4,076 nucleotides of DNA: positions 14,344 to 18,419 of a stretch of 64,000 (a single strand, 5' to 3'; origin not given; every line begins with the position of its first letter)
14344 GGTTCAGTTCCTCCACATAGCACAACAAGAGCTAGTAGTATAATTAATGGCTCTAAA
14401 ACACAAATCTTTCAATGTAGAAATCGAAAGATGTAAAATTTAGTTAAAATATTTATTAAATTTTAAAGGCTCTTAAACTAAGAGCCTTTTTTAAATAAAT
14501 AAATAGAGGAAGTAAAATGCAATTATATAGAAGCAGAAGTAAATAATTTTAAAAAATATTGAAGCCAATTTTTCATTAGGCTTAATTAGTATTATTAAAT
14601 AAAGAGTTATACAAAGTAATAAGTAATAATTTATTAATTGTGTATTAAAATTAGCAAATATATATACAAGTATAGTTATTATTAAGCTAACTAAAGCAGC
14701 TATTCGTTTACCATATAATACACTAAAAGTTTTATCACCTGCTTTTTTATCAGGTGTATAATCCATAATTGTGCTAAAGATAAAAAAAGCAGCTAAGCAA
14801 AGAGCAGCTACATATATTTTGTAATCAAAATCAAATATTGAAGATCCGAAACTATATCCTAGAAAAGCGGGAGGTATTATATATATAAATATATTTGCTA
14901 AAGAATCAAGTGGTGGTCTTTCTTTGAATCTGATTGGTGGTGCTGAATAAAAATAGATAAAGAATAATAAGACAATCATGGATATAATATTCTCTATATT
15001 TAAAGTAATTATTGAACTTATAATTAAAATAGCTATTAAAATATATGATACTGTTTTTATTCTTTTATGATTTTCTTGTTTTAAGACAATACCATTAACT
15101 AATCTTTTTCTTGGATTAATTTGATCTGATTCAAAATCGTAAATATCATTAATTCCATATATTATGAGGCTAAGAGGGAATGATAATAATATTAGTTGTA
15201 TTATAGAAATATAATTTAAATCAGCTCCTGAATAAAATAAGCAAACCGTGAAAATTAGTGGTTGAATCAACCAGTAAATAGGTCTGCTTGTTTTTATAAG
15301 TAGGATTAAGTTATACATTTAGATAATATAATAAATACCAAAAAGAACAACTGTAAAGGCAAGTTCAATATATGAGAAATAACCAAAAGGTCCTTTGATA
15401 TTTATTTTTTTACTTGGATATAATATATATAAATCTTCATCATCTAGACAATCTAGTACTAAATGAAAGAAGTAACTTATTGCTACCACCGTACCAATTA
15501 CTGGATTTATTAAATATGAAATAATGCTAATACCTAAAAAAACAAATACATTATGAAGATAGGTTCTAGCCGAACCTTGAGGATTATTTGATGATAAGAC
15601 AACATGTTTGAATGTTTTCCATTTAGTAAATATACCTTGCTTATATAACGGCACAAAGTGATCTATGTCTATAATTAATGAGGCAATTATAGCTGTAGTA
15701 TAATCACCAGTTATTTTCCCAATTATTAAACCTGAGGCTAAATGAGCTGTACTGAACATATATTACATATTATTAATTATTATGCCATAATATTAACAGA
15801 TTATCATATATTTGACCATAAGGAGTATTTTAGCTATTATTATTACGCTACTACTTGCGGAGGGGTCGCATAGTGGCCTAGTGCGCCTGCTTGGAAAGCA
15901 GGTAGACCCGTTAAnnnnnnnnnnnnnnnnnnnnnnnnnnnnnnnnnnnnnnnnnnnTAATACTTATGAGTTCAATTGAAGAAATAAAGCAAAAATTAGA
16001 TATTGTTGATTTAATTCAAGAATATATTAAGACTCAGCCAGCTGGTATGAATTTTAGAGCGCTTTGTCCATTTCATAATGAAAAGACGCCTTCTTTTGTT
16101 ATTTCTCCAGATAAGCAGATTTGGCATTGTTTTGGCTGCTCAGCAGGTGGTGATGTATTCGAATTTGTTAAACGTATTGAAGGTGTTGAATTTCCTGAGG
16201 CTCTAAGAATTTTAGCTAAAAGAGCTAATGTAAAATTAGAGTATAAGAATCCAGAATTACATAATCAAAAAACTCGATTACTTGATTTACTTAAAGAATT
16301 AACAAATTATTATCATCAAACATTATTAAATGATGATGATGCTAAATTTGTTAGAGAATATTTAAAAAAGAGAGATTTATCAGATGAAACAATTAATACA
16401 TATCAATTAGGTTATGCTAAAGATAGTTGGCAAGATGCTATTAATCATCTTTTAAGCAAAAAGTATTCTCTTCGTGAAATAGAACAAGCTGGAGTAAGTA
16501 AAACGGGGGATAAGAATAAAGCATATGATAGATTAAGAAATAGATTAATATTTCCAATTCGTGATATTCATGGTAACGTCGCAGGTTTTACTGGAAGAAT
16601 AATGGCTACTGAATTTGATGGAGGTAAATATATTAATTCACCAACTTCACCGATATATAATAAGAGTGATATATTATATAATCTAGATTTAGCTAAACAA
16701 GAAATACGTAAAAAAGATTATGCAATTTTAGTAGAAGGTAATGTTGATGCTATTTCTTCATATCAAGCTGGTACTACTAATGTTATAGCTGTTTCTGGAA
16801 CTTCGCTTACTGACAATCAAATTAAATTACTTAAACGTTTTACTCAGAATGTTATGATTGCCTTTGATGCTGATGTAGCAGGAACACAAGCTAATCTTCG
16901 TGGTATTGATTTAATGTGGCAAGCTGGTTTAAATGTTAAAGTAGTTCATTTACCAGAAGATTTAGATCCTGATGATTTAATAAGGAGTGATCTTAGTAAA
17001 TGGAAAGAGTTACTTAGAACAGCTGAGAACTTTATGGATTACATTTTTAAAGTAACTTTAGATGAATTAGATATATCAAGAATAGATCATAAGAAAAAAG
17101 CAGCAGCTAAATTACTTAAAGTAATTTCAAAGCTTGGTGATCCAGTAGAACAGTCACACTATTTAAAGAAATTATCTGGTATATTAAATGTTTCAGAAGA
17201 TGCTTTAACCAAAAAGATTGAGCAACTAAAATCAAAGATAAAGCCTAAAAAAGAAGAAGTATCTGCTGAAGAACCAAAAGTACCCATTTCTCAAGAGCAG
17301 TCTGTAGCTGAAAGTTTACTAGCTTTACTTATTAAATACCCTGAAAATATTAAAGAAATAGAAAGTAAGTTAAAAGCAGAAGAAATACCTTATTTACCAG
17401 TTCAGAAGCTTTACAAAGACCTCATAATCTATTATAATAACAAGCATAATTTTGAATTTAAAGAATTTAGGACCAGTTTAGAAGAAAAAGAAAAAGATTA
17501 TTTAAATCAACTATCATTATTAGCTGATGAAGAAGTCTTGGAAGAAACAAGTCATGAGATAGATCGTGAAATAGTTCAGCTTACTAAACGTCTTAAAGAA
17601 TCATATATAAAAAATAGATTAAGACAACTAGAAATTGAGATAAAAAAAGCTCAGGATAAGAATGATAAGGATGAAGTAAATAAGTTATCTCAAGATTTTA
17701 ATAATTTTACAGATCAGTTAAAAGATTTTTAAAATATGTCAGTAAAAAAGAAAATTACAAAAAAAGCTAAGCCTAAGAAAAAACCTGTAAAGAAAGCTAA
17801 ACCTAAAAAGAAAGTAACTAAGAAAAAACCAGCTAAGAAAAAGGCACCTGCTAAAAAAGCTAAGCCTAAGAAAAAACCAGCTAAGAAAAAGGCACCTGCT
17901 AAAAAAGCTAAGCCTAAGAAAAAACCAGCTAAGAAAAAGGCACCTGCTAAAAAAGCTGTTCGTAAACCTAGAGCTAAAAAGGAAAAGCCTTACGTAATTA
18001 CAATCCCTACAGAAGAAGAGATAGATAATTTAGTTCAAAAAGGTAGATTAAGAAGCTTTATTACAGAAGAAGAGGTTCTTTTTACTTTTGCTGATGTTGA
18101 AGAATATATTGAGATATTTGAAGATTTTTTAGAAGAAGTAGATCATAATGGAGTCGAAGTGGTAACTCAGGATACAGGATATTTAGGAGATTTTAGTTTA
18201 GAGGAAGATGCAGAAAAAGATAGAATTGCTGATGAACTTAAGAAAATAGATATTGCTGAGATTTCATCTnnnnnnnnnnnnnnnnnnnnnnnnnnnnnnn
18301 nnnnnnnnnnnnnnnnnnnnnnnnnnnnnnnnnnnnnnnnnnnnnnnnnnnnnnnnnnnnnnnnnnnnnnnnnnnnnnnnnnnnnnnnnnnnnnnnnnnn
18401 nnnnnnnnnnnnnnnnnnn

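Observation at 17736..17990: Primary sigma factor with a highly basic KAKP tandem-repeat N-terminus, encoded by perfect 48-bp repeats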

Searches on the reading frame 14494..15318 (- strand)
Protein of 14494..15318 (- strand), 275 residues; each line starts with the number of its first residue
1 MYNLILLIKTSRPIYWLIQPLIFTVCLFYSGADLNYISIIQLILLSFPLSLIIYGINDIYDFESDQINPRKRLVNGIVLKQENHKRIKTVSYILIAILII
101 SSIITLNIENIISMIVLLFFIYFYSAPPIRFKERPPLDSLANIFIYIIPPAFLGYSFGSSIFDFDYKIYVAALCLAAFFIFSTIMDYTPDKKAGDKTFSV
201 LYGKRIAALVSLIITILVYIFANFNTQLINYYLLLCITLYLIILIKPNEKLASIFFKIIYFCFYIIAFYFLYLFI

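Call 45: search_protein_families(library=pfam, proteins=[window:14494-15318:-], max_evalue=0.00001)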
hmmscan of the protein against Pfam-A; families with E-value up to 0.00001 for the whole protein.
window:14494-15318:- (275 aa): 1 family
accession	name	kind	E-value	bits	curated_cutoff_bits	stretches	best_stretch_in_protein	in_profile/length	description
PF01040.23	UbiA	-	7.2e-21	75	34.2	1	27-243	9-226/250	UbiA prenyltransferase family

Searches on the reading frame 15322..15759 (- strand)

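Call 45: search_protein_families(library=pfam, proteins=[window:15322-15759:-], max_evalue=0.00001)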
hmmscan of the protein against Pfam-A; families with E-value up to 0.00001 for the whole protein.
window:15322-15759:- (146 aa): 1 family
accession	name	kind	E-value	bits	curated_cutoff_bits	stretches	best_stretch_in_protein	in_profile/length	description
PF04307.19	YdjM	-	8.1e-09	35.7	29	1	17-135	27-140/176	YdjM inner membrane protein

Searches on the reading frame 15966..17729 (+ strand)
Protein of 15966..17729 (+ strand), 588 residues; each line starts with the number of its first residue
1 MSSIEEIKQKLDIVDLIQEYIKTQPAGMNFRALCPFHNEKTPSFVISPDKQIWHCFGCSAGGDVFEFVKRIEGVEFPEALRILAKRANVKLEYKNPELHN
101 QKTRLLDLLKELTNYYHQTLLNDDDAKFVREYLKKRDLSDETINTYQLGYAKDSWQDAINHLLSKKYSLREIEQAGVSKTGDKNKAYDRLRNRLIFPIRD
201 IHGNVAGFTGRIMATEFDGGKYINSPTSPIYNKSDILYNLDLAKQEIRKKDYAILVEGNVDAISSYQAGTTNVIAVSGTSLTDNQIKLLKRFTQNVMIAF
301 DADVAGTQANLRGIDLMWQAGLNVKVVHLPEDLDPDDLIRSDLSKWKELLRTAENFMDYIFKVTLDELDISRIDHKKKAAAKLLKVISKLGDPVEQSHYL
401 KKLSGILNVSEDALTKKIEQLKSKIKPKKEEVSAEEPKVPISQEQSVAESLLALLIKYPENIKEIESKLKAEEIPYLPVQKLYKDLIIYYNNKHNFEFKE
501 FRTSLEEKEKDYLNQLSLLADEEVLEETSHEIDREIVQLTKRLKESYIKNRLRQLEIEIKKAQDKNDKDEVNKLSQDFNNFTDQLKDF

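Call 5: search_protein_families(library=pfam, proteins=[window:15966-17729:+], max_evalue=0.01)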
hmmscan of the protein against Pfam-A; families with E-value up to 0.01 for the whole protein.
window:15966-17729:+ (588 aa): 8 families
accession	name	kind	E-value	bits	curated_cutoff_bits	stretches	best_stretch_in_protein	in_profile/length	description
PF08275.17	DNAG_N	-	5.1e-38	130.5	26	1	116-244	1-128/128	DNA primase catalytic core, N-terminal domain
PF01807.25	Zn_ribbon_DnaG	-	1.6e-34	118.1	24.9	1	2-94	4-96/98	CHC2 zinc finger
PF13155.12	Toprim_2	-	1.4e-21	77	22.1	1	254-339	1-88/88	Toprim-like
PF13662.12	Toprim_4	-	4.6e-15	56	25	1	252-327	2-84/85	Toprim domain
PF01751.28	Toprim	-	7.5e-11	42.5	23.1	1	254-318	3-81/96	Toprim domain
PF10410.14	DnaB_bind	-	9.4e-11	42.2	20.6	1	357-412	1-56/56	DnaB-helicase binding domain of primase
PF13362.12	Toprim_3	-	5.9e-07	30.3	27.2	1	253-342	2-92/95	Toprim domain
PF08278.16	DnaG_DnaB_bind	-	1.3e-06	29.2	29.1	1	450-574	3-124/124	DNA primase DnaG DnaB-binding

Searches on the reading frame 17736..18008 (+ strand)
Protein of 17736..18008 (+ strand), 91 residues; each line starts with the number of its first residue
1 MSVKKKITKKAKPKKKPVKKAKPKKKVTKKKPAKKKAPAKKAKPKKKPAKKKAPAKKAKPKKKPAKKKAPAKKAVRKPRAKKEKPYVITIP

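Call 57: search_protein_families(library=pfam, proteins=[window:17736-18008:+], max_evalue=10)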
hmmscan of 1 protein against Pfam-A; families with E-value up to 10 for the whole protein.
seq(91 aa): 1 family
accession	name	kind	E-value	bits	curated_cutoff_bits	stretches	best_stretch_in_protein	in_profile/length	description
PF07382.16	HC2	-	0.82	10.2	40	1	3-82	30-139/194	Histone H1-like nucleoprotein HC2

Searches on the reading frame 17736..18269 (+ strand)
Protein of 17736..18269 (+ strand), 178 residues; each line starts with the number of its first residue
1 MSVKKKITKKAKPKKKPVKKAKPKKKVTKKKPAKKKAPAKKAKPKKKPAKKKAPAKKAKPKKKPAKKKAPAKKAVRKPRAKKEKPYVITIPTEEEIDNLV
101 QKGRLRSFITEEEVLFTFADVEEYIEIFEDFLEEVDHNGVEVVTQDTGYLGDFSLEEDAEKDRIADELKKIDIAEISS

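Call 21: search_solved_structures(query=window:17736-18269:+, max_evalue=10, show_alignments=4)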
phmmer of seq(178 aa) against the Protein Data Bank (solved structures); distinct sequences matched with E-value up to 10: 10.
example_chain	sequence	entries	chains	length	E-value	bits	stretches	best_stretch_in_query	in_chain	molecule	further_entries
6uph_D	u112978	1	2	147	0.18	15.2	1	37-74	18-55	Histone H2B.1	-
6pif_I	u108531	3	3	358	0.26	14.6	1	116-166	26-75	TniQ monomer 1 | TniQ monomer I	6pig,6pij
6pif_J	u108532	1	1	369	0.27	14.6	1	116-166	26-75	TniQ monomer 2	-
6pig_J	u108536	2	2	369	0.27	14.6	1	116-166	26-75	TniQ monomer 2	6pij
6lnb_J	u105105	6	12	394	0.28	14.6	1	116-166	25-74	Transposition protein TniQ | TniQ | TniQ family protein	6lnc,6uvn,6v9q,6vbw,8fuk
6v9p_A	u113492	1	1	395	0.28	14.5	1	116-166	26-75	TniQ family protein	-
6lnd_K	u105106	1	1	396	0.28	14.5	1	116-166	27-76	transposition protein TniQ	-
5tw1_F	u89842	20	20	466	0.49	13.7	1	30-165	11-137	RNA polymerase sigma factor SigA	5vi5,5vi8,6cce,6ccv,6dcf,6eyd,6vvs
4urj_A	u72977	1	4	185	0.56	13.5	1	100-175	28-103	PROTEIN FAM83A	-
3ip3_A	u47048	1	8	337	1.2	12.5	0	106-150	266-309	Oxidoreductase, putative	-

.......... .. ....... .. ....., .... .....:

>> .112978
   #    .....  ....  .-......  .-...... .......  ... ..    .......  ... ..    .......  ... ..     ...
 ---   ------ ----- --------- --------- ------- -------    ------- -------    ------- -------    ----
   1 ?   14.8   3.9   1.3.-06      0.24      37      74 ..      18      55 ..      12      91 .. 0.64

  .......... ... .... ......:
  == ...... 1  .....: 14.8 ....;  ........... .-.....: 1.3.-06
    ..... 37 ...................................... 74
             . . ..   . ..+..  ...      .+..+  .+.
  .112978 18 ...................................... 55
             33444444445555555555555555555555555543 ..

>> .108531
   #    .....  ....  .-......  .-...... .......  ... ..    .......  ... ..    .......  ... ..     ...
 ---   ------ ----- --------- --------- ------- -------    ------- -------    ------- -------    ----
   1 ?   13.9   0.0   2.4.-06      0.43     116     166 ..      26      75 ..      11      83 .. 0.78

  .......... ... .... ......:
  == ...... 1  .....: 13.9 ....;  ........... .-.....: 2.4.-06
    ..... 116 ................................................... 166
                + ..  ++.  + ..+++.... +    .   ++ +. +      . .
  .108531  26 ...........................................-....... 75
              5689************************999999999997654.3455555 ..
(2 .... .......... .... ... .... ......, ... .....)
